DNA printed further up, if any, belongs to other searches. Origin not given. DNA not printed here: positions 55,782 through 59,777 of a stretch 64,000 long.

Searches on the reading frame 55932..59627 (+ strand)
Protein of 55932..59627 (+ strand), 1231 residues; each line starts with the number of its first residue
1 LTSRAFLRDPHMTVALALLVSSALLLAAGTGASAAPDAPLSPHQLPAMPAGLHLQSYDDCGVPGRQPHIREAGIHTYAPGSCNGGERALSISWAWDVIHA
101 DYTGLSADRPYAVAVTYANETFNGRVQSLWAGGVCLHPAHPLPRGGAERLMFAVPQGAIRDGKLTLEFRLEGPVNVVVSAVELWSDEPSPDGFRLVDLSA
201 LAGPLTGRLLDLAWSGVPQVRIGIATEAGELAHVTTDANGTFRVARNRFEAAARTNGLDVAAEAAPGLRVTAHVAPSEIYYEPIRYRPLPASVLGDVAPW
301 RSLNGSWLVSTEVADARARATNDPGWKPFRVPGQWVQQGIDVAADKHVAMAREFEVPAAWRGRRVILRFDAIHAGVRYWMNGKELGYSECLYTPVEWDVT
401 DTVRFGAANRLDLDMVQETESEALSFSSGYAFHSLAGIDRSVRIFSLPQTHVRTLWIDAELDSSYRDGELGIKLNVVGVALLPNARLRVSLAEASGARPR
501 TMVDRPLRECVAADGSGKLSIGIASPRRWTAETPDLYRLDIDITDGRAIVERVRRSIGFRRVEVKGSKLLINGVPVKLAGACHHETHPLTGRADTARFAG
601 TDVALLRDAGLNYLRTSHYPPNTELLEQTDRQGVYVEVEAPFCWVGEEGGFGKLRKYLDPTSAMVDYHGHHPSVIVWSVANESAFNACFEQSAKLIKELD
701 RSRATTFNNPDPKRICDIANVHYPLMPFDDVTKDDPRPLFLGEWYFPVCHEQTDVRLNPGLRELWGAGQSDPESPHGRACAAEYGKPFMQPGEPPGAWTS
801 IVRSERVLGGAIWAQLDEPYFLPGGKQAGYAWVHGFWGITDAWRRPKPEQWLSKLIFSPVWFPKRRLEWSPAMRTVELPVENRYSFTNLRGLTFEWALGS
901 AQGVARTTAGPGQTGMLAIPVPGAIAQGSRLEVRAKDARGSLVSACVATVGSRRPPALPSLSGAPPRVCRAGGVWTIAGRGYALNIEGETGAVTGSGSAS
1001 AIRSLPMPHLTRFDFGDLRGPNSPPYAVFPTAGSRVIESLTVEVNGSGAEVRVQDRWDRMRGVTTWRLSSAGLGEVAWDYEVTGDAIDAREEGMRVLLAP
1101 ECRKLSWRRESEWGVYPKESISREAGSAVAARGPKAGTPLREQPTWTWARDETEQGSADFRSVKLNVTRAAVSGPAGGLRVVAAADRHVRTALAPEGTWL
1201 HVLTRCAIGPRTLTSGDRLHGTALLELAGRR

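Call 6: search_protein_families(library=pfam, proteins=[window:55932-59627:+], max_evalue=0.001)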
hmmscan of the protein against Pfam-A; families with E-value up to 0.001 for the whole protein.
window:55932-59627:+ (1231 aa): 4 families
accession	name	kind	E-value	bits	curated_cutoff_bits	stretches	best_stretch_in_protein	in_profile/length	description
PF02836.23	Glyco_hydro_2_C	-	6.9e-29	101.4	21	1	562-711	1-164/302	Glycosyl hydrolases family 2, TIM barrel domain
PF02837.24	Glyco_hydro_2_N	-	2.9e-11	44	28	1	343-448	62-169/169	Glycosyl hydrolases family 2, sugar binding domain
PF00703.27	Glyco_hydro_2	-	2.1e-09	38.6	23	1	450-560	1-109/109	Glycosyl hydrolases family 2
PF22666.2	Glyco_hydro_2_N2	-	0.00016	22.2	27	1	341-418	43-120/167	Glycosyl hydrolase 2 galactose-binding domain-like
